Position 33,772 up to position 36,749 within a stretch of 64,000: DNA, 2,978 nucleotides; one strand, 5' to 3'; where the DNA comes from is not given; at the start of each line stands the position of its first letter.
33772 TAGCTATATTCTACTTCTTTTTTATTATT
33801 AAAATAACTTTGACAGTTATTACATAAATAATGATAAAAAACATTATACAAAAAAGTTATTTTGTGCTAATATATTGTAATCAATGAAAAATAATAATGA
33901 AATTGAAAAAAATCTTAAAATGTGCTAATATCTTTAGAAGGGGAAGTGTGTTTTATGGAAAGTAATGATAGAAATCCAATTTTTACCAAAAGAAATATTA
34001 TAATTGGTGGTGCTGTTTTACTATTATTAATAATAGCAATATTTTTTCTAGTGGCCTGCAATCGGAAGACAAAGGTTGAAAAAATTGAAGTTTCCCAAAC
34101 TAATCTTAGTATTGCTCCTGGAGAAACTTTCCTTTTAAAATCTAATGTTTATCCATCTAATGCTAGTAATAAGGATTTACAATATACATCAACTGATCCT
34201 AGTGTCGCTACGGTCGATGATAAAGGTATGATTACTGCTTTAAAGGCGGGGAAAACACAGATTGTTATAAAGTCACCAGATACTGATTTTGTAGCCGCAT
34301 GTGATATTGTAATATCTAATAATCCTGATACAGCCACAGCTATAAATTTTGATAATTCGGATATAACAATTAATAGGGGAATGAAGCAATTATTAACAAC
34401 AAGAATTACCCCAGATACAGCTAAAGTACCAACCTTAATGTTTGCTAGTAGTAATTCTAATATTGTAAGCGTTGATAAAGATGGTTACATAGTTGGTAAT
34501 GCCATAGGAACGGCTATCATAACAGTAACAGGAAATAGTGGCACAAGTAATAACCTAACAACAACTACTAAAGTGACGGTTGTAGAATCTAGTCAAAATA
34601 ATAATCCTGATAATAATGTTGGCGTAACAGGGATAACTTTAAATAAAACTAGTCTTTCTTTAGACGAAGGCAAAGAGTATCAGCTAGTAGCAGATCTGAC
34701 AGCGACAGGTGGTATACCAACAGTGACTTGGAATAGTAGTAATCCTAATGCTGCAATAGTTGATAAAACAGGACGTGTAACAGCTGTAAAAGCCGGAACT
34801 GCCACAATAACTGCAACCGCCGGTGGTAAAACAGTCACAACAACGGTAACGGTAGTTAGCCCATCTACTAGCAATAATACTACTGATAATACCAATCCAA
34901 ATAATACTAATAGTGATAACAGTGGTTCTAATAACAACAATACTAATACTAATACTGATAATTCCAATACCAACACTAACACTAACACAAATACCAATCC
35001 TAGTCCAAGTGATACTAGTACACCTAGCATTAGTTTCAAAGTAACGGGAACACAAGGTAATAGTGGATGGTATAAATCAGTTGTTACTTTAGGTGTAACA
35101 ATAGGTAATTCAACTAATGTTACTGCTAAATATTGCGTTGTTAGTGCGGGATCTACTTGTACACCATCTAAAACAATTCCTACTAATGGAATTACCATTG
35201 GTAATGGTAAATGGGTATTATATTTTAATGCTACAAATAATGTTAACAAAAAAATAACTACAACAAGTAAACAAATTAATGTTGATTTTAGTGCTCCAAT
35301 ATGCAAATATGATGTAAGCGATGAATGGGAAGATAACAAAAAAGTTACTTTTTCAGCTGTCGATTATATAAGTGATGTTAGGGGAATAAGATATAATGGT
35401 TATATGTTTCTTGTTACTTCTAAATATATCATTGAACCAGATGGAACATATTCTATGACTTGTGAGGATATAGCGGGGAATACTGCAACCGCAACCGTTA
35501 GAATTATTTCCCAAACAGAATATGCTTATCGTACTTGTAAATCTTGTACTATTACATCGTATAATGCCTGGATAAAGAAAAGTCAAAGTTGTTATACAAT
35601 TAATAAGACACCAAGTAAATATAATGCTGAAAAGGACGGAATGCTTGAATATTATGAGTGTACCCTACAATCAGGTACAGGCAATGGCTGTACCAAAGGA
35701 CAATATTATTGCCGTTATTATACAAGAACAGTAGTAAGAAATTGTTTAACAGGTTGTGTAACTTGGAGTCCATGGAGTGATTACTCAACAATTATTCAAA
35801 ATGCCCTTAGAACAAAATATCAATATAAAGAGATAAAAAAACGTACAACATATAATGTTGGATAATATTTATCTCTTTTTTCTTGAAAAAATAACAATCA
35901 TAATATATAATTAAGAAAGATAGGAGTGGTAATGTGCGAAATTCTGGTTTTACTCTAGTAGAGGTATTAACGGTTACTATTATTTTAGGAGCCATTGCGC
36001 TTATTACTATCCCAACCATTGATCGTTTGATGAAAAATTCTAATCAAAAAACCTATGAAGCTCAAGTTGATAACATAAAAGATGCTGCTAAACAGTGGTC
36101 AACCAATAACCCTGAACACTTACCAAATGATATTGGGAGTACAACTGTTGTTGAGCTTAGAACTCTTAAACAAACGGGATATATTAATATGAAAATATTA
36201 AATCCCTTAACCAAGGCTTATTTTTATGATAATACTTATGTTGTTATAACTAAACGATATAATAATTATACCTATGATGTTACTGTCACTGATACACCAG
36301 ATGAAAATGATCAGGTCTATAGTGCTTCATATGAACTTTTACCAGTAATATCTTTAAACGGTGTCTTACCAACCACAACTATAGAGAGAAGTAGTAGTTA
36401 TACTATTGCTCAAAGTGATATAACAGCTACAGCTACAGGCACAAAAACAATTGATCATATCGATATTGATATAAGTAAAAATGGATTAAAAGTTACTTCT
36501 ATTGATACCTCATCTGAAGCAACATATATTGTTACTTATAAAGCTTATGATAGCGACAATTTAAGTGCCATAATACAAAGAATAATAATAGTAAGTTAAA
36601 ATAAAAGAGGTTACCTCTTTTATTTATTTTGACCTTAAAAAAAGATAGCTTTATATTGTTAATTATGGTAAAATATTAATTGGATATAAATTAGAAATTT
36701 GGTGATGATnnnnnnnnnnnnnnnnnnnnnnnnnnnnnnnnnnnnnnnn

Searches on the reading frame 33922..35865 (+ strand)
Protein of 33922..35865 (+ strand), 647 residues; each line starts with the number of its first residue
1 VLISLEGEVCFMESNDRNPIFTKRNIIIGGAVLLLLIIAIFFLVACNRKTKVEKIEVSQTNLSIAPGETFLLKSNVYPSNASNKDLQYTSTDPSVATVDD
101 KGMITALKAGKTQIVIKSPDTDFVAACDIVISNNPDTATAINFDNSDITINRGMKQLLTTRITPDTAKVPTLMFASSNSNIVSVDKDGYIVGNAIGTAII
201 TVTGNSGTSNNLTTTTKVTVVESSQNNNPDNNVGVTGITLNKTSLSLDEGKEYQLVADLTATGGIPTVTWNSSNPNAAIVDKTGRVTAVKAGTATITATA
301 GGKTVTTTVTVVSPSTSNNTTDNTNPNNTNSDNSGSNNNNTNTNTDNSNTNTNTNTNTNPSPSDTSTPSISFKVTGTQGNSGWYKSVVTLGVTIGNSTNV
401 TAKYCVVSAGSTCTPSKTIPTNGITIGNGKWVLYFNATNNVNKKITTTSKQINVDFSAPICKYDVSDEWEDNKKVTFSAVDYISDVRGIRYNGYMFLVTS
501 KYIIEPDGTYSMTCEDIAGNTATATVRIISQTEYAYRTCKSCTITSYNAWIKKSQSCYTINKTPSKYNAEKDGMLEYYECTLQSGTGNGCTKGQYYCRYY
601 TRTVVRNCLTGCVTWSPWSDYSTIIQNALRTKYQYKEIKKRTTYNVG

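Call 7: search_protein_families(library=pfam, proteins=[window:33922-35865:+], max_evalue=0.01)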
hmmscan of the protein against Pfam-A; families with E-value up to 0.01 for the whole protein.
window:33922-35865:+ (647 aa): 5 families
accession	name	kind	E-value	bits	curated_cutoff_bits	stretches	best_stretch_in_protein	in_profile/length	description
PF02368.24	Big_2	-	2.4e-35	120.8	22.8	3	52-116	2-66/79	Bacterial Ig-like domain (group 2)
PF22359.2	Big-like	-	1.1e-09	38.8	27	2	267-311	2-46/48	Bacterial Ig-like domain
PF21461.3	HL_N-beta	-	2.1e-05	24.7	27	1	83-118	11-45/57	Hyaluronate lyase, N-terminal beta-sheet domain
PF23486.1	Ig_TMEM132_5th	-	0.00035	21.1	28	0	90-126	90-126/137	TMEM132 fifth domain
PF07076.17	DUF1344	-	0.007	16.6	23.1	0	235-258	8-31/60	Protein of unknown function (DUF1344)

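Call 12: list_cluster_members(proteins=[P0001, window:33922-35865:+])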
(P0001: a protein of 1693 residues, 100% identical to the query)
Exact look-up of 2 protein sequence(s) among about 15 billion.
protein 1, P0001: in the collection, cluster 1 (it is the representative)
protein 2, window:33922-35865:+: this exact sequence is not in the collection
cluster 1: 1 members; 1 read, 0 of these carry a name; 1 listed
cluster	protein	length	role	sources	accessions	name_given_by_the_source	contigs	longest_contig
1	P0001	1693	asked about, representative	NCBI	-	-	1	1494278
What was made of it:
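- Tried and rejected: The cluster look-up gave a singleton with no accession (call 12).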

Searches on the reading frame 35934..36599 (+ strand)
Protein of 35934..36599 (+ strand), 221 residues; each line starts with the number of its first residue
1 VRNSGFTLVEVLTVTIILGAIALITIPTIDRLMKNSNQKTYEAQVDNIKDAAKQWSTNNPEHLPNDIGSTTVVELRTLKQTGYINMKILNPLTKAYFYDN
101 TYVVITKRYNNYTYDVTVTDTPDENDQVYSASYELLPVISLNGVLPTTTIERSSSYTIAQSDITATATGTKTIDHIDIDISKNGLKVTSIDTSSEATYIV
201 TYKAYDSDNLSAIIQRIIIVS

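Call 7: search_protein_families(library=pfam, proteins=[window:35934-36599:+], max_evalue=0.01)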
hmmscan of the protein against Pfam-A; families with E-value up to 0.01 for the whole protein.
window:35934-36599:+ (221 aa): 3 families
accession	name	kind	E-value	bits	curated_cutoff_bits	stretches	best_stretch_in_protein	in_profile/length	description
PF16403.11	Bact_surface_Ig-like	-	4.7e-05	23.8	27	1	149-220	10-71/71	Bacterial surface protein, Ig-like domain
PF07963.17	N_methyl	-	0.00029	20.7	21.2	1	2-25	3-26/27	Prokaryotic N-terminal methylation motif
PF23993.1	DUF7311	-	0.0056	17.7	27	0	12-78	6-71/150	Domain of unknown function (DUF7311)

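Call 38: search_protein_families(library=pfam, proteins=[window:35934-36599:+], max_evalue=0.1)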
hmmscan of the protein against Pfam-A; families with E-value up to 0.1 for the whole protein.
window:35934-36599:+ (221 aa): 4 families
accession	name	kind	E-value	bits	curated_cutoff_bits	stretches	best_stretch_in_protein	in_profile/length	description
PF16403.11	Bact_surface_Ig-like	-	4.7e-05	23.8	27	1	149-220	10-71/71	Bacterial surface protein, Ig-like domain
PF07963.17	N_methyl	-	0.00029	20.7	21.2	1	2-25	3-26/27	Prokaryotic N-terminal methylation motif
PF23993.1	DUF7311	-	0.0056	17.7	27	1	12-78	6-71/150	Domain of unknown function (DUF7311)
PF04348.19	LppC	-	0.02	13.9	28.8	1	38-93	173-228/563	LppC putative lipoprotein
